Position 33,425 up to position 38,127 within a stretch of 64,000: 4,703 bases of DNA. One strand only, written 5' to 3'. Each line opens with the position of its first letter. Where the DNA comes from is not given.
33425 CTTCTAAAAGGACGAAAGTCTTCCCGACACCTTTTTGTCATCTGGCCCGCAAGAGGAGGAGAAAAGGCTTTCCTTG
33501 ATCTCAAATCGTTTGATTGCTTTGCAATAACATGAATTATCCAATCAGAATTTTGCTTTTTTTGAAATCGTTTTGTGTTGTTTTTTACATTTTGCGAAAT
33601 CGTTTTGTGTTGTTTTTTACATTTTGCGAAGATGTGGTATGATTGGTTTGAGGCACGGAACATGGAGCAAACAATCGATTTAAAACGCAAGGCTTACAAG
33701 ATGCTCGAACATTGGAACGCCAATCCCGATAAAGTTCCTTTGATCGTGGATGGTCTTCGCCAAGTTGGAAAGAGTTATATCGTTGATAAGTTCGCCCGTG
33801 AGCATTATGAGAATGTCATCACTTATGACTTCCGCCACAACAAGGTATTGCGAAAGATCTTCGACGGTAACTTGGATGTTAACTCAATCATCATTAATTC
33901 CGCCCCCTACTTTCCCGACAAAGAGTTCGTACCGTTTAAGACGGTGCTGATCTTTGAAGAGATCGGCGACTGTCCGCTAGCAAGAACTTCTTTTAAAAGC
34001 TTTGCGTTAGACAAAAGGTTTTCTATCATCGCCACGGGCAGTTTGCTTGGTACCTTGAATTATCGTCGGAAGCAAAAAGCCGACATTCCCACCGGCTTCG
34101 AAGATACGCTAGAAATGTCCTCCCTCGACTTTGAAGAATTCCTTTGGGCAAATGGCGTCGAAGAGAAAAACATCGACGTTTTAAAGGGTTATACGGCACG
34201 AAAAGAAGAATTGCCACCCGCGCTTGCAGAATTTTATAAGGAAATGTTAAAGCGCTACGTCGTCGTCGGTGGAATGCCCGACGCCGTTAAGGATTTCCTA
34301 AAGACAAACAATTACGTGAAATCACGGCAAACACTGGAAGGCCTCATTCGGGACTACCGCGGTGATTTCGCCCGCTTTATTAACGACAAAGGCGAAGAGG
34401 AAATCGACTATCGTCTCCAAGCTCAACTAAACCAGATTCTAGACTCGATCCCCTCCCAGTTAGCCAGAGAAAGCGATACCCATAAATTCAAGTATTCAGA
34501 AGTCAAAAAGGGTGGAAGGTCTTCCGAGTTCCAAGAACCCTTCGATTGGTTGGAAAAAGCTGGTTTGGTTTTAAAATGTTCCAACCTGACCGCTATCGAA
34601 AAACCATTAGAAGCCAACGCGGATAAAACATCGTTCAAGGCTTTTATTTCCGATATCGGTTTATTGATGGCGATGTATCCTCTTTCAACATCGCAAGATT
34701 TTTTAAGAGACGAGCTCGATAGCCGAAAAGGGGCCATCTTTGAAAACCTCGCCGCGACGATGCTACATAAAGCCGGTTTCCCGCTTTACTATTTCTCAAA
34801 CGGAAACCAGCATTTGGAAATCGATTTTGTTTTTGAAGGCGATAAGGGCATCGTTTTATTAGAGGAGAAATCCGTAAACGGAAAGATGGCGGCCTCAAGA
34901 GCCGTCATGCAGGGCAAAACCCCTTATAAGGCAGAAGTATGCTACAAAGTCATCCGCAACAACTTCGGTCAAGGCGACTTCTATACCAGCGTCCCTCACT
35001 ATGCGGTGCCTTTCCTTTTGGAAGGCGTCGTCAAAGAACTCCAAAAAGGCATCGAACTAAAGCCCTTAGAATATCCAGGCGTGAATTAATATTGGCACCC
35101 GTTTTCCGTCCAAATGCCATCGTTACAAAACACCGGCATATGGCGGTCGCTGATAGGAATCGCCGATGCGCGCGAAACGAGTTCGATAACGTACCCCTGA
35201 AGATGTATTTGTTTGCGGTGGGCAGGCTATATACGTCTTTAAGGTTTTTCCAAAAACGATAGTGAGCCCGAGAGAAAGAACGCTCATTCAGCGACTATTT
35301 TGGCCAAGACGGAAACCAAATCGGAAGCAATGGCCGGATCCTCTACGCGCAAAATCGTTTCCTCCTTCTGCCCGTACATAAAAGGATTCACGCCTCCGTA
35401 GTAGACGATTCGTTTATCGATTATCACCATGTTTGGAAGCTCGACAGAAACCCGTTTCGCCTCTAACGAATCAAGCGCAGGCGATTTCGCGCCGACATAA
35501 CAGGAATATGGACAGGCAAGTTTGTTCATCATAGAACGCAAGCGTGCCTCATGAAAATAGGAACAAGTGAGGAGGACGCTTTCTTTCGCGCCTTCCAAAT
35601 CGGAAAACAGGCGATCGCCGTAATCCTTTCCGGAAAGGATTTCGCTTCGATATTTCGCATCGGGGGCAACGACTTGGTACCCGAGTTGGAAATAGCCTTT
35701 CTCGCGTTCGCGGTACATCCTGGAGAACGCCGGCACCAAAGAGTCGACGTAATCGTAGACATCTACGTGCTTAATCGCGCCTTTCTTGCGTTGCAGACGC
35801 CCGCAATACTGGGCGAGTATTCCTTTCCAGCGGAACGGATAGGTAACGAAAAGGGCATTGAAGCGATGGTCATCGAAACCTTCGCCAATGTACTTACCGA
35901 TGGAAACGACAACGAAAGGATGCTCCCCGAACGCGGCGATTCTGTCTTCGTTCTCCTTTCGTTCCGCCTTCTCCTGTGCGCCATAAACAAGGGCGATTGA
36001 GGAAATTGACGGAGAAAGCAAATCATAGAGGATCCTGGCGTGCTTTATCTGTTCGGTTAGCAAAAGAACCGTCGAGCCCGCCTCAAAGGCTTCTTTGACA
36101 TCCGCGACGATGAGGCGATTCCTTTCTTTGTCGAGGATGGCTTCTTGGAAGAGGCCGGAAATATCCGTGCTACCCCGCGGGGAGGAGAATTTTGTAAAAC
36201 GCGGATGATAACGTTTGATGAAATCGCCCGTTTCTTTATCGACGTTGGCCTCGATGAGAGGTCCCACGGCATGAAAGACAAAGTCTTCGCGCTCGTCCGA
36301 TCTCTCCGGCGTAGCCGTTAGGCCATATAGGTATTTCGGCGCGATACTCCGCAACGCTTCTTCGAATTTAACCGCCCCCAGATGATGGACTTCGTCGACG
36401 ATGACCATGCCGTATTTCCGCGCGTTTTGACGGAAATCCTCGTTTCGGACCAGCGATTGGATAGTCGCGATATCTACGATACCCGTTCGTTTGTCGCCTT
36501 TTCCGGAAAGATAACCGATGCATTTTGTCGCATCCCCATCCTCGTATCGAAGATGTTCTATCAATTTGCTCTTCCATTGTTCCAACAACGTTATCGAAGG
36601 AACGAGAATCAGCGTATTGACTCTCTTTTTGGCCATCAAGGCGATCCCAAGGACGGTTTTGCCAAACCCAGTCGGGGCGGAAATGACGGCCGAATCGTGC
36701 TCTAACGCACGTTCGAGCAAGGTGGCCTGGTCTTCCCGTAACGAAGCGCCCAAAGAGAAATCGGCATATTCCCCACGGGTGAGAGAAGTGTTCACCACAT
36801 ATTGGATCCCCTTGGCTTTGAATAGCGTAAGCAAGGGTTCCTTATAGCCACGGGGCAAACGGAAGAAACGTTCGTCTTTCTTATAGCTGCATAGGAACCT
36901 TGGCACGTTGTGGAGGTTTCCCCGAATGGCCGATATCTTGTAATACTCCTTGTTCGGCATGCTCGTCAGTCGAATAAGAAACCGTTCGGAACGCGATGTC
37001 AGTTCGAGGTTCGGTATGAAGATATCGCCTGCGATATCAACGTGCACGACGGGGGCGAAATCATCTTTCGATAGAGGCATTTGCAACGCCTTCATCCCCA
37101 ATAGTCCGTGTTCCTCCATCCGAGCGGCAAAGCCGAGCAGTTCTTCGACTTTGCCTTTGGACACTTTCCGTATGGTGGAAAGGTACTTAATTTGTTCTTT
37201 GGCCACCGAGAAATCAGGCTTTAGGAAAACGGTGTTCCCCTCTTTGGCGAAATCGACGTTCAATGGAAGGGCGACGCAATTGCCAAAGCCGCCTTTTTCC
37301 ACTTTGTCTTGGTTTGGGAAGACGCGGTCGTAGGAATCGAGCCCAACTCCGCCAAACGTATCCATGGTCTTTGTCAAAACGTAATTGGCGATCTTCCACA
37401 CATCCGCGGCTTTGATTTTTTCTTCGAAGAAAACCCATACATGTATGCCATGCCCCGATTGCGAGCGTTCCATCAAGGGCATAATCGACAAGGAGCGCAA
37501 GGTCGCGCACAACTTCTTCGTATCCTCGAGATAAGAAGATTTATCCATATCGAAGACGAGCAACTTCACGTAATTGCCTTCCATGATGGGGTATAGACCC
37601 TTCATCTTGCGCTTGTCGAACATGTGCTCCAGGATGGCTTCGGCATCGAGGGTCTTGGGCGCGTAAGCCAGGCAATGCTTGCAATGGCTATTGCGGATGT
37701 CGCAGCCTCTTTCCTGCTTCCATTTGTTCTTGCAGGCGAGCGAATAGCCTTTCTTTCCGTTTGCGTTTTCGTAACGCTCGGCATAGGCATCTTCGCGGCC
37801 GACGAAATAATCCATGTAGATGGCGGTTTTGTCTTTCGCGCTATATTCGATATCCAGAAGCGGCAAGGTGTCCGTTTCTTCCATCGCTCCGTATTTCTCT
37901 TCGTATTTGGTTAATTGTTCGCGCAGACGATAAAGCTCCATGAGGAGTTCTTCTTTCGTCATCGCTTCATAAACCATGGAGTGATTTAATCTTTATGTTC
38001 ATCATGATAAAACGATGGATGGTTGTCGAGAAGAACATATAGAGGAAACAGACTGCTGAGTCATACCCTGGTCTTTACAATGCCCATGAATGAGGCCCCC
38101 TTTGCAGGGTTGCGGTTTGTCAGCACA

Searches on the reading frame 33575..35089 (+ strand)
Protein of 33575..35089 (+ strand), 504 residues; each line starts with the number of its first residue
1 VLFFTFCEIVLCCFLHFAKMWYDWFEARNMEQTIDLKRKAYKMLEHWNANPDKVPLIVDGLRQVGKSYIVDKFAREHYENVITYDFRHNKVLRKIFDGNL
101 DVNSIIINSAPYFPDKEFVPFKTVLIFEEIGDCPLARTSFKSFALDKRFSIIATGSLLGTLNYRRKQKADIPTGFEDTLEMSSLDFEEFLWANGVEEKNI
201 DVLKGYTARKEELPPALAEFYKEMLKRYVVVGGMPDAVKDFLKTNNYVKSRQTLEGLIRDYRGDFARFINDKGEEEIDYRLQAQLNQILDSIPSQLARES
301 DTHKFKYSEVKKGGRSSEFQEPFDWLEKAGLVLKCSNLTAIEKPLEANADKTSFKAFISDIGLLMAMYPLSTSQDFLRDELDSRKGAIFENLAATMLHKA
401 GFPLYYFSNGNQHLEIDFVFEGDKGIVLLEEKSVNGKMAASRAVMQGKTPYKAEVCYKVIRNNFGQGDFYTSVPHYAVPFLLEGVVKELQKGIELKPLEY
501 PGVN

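Call 8: search_protein_families(library=pfam, proteins=[window:33575-35089:+], max_evalue=0.001)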
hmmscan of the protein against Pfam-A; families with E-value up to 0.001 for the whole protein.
window:33575-35089:+ (504 aa): 2 families
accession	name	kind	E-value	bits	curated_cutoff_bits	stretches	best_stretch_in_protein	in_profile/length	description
PF13635.12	DUF4143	-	9.8e-27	94.1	28.1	1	282-433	13-159/160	Domain of unknown function (DUF4143)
PF13173.12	AAA_14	-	6.7e-15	55.7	27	1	55-190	4-129/129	AAA domain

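Call 9: search_protein_families(library=padloc, proteins=[window:33575-35089:+], max_evalue=0.001)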
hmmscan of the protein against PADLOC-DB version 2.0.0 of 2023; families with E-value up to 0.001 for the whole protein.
window:33575-35089:+ (504 aa): 7 families
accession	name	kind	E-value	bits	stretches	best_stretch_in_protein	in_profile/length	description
PDLC04786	PDC-S01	-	2.8e-119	396.7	1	36-481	3-432/439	-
PDLC04792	PDC-S01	-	1.2e-97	325.4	1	36-495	2-447/452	-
PDLC04788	PDC-S01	-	6.3e-59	198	1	36-443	2-392/448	-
PDLC04787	PDC-S01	-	4.9e-15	53.3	1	36-425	11-349/412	-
PDLC04789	PDC-S01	-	1.8e-08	31.8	1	38-438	4-345/375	-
PDLC04790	PDC-S01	-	2e-06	24.8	0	352-432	283-366/422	-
PDLC04791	PDC-S01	-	6.7e-06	23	0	352-449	271-367/395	-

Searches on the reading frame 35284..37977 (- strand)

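Call 8: search_protein_families(library=pfam, proteins=[window:35284-37977:-], max_evalue=0.001)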
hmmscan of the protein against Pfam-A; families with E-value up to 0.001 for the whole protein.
window:35284-37977:- (897 aa): 3 families
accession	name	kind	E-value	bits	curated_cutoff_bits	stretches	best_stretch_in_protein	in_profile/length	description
PF22548.2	AEP-TOTE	-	3.1e-68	230.3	27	1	50-279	2-229/230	TOTE conflict system, Archaeo-Eukaryotic Primase domain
PF04851.21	ResIII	-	1.1e-22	81.1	22.5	1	412-559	3-164/164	Type III restriction enzyme, res subunit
PF00270.35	DEAD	-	9.6e-14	51.9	26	1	415-559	2-162/167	DEAD/DEAH box helicase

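Call 9: search_protein_families(library=padloc, proteins=[window:35284-37977:-], max_evalue=0.001)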
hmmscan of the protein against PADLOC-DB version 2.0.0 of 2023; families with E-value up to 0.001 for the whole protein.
window:35284-37977:- (897 aa): 18 families
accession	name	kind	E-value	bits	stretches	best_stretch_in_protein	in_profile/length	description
PDLC01465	PrimPol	-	4.5e-51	172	1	45-328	17-271/276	"CAS-I,CAS-II,CAS-III,CAS-IV,CAS-V,CAS-VI; associated"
PDLC01101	PrimPol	-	4e-24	83.1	1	102-288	156-340/490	adaptation polymerase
PDLC02707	PbeA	-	2.7e-13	47.4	1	413-562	253-418/672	PbeA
PDLC03658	mREase_IV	-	1.1e-12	44.6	1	426-566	241-380/953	Type IV methyl-directed restriction enzyme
PDLC03746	RT_UG10_large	-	2.7e-10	36.7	1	151-282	89-222/1688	DRT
PDLC02706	PbeA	-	7.4e-09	32.7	1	434-560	292-434/722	PbeA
PDLC02704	PbeA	-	2.1e-08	31.1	1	431-563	274-424/682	PbeA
PDLC00201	HamB2|HamB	-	5.9e-08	29.5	1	412-474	103-166/721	DEAD-box helicase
PDLC02703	PbeA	-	7.7e-08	29.4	1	417-575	251-424/626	PbeA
PDLC03747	RT_UG10_small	-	9.8e-08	29.2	1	113-262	41-195/824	DRT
PDLC00180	HamB1|HamB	-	1.1e-07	28.8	1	413-474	101-163/709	DEAD-box helicase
PDLC03659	mREase_IV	-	1.1e-06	24.9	1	431-562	243-376/945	Type IV methyl-directed restriction enzyme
PDLC01439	typeIV_DinG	-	3.1e-06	24.1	1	414-494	17-97/575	CAS-IV-A; associated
PDLC00938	Cas3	-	1.6e-05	22.3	0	431-451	3-23/358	CRISPR-associated helicase Cas3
PDLC01252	Cas3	-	1.8e-05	22.4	0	628-741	192-296/324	CAS-I; effector_G3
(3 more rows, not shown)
